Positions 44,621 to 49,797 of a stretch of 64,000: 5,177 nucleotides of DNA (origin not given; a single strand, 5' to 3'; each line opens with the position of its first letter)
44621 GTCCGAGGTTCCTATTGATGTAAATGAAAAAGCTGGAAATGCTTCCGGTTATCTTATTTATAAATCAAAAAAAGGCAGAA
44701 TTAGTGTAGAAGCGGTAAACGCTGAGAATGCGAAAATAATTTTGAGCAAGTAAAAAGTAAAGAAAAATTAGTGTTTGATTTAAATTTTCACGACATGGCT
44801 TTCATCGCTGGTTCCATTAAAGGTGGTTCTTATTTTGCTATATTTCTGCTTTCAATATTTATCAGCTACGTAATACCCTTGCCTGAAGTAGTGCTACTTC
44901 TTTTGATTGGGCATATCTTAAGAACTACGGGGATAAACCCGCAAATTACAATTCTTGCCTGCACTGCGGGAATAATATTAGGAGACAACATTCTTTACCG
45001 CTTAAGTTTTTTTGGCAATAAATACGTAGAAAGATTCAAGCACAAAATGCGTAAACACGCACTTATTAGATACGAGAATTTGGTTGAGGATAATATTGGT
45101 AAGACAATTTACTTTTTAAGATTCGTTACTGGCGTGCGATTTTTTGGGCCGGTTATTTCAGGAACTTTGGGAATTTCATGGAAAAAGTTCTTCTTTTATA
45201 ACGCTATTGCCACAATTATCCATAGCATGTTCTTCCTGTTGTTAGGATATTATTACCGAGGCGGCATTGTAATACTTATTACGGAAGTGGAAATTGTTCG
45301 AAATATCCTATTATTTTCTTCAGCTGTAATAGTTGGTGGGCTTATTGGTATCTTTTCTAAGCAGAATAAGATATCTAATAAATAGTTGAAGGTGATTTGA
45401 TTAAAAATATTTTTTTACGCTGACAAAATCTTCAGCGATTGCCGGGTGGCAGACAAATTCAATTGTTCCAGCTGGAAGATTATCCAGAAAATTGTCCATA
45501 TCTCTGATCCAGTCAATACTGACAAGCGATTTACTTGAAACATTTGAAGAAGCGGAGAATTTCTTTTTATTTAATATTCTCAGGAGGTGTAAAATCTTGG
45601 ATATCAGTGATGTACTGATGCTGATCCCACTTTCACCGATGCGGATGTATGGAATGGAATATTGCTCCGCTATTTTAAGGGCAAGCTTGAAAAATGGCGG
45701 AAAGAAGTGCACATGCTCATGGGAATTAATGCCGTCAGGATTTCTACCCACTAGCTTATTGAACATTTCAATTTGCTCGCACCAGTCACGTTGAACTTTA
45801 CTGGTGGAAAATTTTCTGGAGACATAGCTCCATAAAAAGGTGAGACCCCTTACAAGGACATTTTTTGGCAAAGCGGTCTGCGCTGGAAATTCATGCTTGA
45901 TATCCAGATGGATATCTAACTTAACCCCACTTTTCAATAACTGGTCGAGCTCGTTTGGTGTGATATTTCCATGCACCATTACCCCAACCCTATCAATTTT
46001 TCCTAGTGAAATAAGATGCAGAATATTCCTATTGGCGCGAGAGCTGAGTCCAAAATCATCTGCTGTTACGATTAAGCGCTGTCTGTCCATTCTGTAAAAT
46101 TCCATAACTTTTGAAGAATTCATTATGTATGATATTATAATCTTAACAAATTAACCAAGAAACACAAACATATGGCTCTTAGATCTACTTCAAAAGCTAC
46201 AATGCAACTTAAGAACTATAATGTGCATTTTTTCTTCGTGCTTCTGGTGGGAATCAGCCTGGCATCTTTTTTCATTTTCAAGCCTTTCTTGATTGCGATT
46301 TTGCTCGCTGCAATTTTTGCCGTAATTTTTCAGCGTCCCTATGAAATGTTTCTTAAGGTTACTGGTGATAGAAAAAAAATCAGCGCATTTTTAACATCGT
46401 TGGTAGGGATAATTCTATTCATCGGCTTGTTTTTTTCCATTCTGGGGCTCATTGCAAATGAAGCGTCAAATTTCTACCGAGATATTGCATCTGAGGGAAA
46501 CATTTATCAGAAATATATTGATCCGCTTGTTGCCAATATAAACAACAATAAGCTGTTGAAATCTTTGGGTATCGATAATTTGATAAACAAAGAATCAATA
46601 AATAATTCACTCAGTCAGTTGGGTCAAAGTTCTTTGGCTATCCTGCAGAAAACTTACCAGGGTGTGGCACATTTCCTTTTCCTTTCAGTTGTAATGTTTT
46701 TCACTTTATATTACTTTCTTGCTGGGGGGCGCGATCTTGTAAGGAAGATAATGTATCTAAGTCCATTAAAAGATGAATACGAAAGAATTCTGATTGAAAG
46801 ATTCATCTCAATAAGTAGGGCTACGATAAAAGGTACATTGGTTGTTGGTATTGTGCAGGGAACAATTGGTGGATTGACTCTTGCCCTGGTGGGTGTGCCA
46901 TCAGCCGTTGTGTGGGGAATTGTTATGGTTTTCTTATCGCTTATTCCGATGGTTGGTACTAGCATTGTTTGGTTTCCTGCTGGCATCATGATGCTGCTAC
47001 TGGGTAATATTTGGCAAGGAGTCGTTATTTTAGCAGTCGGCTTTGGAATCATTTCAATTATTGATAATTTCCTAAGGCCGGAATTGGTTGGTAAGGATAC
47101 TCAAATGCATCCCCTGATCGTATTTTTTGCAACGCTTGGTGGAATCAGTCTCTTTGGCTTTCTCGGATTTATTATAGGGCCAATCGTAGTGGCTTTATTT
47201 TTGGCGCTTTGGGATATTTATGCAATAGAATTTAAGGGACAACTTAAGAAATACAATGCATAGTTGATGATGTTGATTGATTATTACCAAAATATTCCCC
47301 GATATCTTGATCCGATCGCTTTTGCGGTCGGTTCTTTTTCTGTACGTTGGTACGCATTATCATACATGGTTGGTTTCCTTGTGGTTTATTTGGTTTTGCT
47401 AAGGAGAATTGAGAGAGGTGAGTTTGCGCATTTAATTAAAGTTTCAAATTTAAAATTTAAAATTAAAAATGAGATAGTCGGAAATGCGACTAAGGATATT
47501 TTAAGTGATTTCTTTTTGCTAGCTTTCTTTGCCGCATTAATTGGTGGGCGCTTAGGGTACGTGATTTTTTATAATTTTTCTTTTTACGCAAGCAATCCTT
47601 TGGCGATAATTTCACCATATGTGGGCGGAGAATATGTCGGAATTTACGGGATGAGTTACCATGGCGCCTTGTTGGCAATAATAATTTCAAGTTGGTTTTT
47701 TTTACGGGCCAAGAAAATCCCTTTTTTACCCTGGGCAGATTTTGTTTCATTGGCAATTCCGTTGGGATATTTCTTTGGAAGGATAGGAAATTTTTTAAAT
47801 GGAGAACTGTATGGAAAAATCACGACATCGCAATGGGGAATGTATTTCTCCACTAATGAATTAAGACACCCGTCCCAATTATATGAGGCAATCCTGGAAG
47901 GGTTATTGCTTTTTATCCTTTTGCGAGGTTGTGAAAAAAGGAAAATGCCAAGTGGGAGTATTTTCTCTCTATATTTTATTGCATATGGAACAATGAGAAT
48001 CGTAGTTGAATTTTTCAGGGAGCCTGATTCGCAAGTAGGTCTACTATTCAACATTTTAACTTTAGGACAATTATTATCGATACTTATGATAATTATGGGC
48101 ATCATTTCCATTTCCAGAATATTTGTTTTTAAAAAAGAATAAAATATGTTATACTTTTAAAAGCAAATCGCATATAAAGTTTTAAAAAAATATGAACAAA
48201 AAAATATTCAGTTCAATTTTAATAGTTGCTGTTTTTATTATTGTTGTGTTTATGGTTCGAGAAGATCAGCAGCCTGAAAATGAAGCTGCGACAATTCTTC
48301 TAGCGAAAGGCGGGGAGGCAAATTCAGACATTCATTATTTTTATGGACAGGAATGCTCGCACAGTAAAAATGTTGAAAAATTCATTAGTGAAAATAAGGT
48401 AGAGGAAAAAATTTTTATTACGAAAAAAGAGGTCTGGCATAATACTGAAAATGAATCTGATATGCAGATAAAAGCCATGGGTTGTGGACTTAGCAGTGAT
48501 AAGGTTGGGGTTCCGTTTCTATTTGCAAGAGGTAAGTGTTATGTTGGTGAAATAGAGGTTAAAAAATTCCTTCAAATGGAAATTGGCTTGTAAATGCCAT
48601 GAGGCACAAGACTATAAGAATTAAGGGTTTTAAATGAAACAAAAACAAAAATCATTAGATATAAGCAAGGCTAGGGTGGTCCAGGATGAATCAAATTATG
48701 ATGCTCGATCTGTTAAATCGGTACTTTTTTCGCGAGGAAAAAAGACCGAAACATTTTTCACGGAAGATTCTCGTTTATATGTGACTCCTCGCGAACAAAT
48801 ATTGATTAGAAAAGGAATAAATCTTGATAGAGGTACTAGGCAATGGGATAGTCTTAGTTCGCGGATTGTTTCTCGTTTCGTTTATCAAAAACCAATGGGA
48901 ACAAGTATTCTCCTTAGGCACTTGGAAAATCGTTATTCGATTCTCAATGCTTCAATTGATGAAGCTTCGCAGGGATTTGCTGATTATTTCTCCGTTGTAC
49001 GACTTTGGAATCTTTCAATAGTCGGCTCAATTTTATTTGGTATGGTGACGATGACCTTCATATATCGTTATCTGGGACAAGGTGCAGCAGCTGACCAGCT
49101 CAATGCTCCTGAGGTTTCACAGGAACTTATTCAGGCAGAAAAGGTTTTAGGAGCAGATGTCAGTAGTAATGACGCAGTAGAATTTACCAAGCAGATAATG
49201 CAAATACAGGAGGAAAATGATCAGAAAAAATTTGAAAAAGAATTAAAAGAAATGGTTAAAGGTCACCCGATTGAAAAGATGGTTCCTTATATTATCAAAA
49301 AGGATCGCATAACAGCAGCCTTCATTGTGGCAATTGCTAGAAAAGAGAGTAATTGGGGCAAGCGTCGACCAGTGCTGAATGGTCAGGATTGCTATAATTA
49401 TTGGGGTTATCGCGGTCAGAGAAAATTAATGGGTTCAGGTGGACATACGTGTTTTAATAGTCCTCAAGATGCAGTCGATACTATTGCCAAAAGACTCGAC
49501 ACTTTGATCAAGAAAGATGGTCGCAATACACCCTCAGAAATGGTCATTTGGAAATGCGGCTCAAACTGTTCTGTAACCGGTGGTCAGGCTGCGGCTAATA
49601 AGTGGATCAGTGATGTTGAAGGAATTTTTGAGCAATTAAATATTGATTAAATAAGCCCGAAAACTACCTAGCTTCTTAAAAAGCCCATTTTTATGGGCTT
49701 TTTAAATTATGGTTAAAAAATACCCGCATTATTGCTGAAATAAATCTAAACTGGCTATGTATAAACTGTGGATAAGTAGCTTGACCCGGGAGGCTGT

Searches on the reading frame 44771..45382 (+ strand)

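Call 16: search_protein_families(library=pfam, proteins=[window:44771-45382:+], max_evalue=0.001)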
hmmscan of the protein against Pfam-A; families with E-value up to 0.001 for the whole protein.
window:44771-45382:+ (204 aa): 1 family
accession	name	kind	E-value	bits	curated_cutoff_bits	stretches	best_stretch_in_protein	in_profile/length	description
PF09335.16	VTT_dom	-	6e-13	49.8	33.9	1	37-160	1-122/123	VTT domain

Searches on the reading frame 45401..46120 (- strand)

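Call 16: search_protein_families(library=pfam, proteins=[window:45401-46120:-], max_evalue=0.001)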
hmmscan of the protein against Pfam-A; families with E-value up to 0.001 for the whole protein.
window:45401-46120:- (239 aa): 1 family
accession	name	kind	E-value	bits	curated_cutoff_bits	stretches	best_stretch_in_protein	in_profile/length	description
PF04794.17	YdjC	-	2.4e-31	110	29.7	1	15-229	1-230/266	YdjC-like protein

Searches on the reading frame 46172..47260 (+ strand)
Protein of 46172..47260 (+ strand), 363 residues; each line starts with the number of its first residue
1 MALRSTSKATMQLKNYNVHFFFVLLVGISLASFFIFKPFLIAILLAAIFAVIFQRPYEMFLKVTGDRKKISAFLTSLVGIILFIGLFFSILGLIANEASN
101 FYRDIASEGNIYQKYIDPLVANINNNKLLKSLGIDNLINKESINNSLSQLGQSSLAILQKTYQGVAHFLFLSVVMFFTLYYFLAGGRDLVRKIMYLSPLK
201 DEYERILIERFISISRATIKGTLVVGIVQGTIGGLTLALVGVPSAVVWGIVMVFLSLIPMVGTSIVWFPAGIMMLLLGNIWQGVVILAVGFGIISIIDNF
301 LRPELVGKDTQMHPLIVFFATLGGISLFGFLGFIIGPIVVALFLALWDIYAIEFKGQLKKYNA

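Call 16: search_protein_families(library=pfam, proteins=[window:46172-47260:+], max_evalue=0.001)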
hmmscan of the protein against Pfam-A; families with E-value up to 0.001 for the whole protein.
window:46172-47260:+ (363 aa): 1 family
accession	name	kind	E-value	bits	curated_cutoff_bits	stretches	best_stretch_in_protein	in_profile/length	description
PF01594.21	AI-2E_transport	-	3.2e-51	174.9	34.3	1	21-350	4-326/327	AI-2E family transporter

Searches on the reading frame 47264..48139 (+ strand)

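Call 16: search_protein_families(library=pfam, proteins=[window:47264-48139:+], max_evalue=0.001)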
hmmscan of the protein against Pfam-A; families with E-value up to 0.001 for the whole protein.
window:47264-48139:+ (292 aa): 1 family
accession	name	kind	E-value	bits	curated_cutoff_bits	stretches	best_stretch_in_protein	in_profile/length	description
PF01790.23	LGT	-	6e-63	212.8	24.9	1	17-283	1-238/240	Prolipoprotein diacylglyceryl transferase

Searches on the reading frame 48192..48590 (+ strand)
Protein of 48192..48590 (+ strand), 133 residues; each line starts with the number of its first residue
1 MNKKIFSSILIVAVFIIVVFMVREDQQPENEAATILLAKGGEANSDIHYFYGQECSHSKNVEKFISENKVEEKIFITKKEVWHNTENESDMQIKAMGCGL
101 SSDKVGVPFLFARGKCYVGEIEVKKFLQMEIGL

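Call 16: search_protein_families(library=pfam, proteins=[window:48192-48590:+], max_evalue=0.001)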
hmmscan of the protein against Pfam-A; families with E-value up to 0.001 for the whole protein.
window:48192-48590:+ (133 aa): 0 families

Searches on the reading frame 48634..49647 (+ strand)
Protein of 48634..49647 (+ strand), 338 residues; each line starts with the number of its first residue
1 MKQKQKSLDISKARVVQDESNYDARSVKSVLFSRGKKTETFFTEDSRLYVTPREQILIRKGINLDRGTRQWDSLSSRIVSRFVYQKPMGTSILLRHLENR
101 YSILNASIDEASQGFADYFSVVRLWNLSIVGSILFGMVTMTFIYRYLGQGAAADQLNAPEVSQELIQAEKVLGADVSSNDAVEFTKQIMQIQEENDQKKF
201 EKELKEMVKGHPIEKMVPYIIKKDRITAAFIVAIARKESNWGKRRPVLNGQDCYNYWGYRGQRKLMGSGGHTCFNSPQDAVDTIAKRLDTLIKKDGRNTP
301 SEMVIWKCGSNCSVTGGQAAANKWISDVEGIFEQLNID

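Call 4: search_protein_families(library=pfam, proteins=[window:48634-49647:+], max_evalue=10)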
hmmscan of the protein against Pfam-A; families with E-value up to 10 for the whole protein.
window:48634-49647:+ (338 aa): 2 families
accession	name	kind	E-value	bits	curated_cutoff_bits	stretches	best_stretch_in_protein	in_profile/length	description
PF01832.25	Glucosaminidase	-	0.036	15.2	30.2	1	222-289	9-80/123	Mannosyl-glycoprotein endo-beta-N-acetylglucosaminidase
PF06810.17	Phage_scaffold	-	0.079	13.4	35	1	167-215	52-101/170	Phage capsid assembly scaffolding protein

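Call 5: search_protein_families(library=ncbifam, proteins=[window:48634-49647:+], max_evalue=10)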
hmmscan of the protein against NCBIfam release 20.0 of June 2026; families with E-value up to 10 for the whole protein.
window:48634-49647:+ (338 aa): 2 families
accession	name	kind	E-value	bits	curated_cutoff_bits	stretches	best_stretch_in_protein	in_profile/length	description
NF009354.0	PRK12709.1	equivalog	0.068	12.6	456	1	226-267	196-238/323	flagellar rod assembly protein/muramidase FlgJ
NF007973.0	PRK10697.1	equivalog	0.12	12.3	136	1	113-164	24-75/119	envelope stress response membrane protein PspC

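Call 51: search_protein_families(library=phrogs, proteins=[window:48634-49647:+], max_evalue=1)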
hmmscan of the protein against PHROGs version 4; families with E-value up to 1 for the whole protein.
window:48634-49647:+ (338 aa): 0 families
